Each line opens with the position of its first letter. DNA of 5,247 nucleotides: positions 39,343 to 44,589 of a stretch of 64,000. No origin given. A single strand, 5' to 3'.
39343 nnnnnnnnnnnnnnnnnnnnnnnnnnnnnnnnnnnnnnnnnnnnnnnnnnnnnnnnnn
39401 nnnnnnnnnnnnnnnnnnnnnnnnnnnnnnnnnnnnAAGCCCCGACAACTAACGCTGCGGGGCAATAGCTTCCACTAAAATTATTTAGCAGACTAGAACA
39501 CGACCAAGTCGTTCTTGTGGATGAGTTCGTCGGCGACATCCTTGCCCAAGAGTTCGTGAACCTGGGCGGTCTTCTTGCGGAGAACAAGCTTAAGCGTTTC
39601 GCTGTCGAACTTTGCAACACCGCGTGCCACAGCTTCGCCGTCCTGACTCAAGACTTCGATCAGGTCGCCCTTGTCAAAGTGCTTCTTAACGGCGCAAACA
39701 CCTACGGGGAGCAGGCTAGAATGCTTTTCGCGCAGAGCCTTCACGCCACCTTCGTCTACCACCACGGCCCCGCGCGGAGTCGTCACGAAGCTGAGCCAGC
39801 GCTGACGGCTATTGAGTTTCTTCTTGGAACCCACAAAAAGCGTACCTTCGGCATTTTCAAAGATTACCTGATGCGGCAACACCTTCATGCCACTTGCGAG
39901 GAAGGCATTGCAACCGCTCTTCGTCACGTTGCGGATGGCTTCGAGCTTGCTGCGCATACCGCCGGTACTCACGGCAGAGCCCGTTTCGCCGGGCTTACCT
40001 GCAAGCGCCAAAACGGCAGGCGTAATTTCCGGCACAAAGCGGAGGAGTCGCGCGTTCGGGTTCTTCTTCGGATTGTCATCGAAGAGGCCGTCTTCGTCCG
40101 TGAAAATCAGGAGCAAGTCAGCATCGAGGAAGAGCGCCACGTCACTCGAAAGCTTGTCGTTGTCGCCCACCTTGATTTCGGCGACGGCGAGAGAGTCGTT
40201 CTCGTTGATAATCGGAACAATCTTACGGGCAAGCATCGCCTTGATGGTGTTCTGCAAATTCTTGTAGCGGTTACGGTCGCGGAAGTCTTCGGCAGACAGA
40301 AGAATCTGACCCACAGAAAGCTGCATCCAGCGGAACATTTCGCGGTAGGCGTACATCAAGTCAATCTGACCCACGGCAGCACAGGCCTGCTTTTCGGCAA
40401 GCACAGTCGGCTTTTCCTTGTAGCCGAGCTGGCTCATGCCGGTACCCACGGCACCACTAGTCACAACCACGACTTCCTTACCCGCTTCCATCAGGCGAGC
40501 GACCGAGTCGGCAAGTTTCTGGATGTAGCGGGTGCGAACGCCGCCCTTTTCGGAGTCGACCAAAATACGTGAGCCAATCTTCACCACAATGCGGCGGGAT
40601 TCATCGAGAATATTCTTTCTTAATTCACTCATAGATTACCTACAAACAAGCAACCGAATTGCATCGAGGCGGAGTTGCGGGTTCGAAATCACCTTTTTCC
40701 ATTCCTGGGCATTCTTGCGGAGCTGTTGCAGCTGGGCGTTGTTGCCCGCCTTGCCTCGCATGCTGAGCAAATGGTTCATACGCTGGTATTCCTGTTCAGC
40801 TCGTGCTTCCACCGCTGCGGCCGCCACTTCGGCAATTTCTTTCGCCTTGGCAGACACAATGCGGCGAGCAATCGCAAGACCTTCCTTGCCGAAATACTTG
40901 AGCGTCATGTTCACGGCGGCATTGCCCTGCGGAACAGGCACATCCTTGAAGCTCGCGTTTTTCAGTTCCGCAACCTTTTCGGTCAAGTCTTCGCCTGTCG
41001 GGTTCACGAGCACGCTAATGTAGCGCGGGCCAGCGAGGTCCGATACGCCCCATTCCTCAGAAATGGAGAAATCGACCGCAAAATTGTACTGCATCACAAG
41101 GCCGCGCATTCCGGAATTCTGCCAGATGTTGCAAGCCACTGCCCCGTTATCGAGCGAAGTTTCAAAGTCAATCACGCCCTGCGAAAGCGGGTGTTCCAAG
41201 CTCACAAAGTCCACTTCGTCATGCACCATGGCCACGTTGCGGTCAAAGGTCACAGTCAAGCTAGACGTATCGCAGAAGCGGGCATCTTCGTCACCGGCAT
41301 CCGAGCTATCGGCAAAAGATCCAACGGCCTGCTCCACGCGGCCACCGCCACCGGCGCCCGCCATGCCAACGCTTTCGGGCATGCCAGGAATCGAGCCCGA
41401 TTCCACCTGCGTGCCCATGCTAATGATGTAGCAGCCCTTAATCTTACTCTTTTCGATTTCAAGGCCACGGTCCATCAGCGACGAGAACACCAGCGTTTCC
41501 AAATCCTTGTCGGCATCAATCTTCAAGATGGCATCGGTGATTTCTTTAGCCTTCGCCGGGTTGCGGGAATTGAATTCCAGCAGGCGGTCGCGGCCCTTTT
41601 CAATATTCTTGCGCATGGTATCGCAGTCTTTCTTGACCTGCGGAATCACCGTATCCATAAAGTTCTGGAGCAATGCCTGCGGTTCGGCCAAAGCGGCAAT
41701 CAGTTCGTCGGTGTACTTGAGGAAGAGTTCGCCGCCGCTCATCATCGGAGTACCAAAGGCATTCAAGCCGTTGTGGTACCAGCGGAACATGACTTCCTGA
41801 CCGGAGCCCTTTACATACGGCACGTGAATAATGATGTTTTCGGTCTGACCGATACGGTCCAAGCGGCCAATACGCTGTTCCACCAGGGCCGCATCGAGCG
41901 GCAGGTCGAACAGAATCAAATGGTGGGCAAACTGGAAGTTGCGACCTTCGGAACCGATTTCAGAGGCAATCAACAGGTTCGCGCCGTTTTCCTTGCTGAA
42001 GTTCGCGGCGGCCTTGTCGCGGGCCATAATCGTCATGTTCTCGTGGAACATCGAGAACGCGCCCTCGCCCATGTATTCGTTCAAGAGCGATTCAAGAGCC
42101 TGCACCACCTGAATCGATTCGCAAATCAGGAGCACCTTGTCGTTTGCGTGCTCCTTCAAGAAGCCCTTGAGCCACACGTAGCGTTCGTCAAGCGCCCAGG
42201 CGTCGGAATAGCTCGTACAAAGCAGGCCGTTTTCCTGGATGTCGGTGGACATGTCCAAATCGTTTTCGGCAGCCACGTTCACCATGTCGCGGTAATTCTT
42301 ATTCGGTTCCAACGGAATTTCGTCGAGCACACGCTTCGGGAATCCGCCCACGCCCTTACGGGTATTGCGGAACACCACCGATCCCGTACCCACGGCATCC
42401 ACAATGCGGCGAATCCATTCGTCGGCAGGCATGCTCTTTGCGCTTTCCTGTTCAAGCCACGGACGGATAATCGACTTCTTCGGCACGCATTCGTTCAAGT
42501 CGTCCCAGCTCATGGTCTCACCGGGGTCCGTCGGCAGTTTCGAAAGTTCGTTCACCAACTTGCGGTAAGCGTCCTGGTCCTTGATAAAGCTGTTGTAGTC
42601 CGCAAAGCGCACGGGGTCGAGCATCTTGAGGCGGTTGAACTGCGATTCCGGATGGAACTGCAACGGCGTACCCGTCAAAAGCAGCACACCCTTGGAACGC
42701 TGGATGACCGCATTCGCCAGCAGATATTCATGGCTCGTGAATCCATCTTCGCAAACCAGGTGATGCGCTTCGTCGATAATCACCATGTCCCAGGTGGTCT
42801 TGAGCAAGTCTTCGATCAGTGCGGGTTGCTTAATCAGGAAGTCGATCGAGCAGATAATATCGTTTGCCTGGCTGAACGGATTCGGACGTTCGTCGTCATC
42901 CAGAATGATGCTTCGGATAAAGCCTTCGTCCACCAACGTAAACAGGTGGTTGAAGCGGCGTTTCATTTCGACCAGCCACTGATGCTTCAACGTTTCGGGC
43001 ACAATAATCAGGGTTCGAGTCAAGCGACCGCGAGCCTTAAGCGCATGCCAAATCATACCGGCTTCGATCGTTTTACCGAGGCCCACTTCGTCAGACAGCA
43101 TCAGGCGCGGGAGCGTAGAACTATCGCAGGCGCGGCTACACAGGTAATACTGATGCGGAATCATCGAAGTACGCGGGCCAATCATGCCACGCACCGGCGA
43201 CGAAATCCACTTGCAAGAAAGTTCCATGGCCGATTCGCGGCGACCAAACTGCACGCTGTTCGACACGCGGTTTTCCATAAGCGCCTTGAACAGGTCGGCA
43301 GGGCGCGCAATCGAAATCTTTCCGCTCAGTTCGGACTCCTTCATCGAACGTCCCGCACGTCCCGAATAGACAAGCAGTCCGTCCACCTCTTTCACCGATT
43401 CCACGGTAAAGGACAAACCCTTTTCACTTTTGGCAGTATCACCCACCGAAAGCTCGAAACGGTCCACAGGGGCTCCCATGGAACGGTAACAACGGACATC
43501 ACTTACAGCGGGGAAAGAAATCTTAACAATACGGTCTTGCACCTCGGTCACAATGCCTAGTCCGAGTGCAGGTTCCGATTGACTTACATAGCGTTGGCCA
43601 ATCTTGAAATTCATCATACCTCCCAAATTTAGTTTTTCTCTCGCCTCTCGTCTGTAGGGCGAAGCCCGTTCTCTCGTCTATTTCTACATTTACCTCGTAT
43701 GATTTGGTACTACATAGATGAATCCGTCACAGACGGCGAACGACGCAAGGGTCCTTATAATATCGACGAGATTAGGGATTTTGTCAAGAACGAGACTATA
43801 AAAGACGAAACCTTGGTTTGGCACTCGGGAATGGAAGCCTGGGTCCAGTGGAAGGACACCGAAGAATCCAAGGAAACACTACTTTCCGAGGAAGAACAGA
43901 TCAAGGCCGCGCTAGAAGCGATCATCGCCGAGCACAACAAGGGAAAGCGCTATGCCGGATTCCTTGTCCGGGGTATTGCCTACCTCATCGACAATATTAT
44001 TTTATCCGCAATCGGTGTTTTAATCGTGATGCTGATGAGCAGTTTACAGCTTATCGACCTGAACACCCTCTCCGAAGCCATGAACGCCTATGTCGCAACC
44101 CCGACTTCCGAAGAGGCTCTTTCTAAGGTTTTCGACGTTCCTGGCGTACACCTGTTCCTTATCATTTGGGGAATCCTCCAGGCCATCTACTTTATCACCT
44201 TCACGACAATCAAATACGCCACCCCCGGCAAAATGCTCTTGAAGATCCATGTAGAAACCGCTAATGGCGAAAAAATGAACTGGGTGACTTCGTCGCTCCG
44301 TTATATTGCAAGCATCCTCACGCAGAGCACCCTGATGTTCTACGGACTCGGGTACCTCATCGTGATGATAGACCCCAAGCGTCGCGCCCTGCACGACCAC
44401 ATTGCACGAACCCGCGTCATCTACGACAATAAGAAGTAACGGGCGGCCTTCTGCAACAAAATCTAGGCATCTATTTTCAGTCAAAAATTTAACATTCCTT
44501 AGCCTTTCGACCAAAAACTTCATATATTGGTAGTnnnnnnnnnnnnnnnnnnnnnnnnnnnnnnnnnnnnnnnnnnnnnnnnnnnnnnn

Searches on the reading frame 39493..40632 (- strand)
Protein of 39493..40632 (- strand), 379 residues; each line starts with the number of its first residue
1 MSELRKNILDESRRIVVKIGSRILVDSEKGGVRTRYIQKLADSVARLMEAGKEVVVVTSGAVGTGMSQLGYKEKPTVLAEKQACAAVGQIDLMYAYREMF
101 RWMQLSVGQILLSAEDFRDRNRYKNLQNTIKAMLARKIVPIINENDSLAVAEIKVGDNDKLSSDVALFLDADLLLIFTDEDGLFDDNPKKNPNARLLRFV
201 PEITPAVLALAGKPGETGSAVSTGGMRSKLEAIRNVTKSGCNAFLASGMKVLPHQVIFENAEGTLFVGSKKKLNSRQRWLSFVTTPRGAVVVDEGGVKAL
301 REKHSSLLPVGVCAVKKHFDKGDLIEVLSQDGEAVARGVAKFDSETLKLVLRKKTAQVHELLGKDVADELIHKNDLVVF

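Call 22: search_protein_families(library=pfam, proteins=[window:39493-40632:-], max_evalue=0.01)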
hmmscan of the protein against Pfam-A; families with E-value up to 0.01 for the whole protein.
window:39493-40632:- (379 aa): 3 families
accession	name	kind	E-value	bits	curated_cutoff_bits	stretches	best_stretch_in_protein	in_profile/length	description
PF00696.33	AA_kinase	-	1.3e-44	153.1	24.9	1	14-246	2-233/234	Amino acid kinase family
PF01472.26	PUA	-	9.3e-19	67.6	24.8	1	288-361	1-73/74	PUA domain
PF17785.7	PUA_3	-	0.0055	16.9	22.6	0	290-340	1-51/64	PUA-like domain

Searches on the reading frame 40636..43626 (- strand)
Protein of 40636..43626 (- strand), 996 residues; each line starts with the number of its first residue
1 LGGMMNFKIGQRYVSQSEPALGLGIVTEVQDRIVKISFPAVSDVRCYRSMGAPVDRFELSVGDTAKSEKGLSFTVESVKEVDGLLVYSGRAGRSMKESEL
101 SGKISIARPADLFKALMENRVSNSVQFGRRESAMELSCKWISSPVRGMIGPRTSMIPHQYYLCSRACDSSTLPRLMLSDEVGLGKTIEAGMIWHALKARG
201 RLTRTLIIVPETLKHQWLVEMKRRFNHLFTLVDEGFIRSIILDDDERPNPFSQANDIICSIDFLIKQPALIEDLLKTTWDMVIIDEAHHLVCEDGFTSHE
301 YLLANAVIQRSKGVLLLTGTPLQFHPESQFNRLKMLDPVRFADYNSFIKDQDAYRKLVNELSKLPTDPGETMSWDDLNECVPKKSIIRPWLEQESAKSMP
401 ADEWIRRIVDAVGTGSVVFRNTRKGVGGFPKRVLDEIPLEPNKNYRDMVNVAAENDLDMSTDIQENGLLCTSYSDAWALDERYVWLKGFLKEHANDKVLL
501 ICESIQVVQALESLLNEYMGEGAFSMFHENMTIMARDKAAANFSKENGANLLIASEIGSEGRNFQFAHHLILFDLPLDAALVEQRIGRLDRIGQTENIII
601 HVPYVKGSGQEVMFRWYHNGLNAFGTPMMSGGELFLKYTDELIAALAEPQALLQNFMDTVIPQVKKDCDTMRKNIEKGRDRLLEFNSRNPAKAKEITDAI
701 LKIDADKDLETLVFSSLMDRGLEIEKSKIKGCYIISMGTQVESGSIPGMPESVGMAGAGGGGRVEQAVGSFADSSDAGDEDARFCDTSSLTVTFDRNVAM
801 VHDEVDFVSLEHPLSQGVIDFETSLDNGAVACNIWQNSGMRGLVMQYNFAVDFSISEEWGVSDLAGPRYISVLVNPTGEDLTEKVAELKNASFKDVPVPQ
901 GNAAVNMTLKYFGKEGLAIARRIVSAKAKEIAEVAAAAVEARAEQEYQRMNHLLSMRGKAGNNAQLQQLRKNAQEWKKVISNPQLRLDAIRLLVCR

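Call 55: search_protein_families(library=pfam, proteins=[window:40636-43626:-], max_evalue=0.001)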
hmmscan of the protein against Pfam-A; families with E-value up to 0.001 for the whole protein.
window:40636-43626:- (996 aa): 7 families
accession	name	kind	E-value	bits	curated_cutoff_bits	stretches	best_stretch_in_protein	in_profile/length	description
PF12137.13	RapA_C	-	1.4e-60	205.7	26.8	2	598-752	2-152/360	RNA polymerase recycling family C-terminal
PF00176.29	SNF2-rel_dom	-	7.6e-18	65.1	24.9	1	174-352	19-194/290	SNF2-related domain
PF18339.7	Tudor_1_RapA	-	3.6e-17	62.5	26.3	1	7-56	1-50/51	RapA N-terminal Tudor like domain 1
PF00271.37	Helicase_C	-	1.2e-15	58.1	23.5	1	485-593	5-110/110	Helicase conserved C-terminal domain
PF18337.7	Tudor_RapA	-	1.9e-09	38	26.4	1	61-111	3-57/62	RapA N-terminal Tudor like domain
PF04851.21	ResIII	-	2.6e-09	37.6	22.5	1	173-321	24-162/164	Type III restriction enzyme, res subunit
PF00270.35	DEAD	-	3.1e-06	27.5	26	1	175-321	17-160/167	DEAD/DEAH box helicase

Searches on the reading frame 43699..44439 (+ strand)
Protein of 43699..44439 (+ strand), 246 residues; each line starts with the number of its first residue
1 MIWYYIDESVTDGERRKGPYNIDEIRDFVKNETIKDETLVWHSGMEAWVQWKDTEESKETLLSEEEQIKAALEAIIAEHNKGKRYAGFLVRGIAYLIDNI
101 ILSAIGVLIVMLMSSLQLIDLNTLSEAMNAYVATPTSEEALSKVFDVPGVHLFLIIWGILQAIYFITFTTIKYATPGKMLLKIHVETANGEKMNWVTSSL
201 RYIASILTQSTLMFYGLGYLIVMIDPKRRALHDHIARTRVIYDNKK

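Call 55: search_protein_families(library=pfam, proteins=[window:43699-44439:+], max_evalue=0.001)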
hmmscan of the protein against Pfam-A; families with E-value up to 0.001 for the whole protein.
window:43699-44439:+ (246 aa): 2 families
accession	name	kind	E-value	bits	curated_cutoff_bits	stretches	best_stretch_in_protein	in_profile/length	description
PF06271.18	RDD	-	3.4e-21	76.4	24.1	1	85-236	1-136/137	RDD family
PF14237.11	GYF_2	-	3e-12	46.6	25.8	1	3-56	1-49/50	GYF domain 2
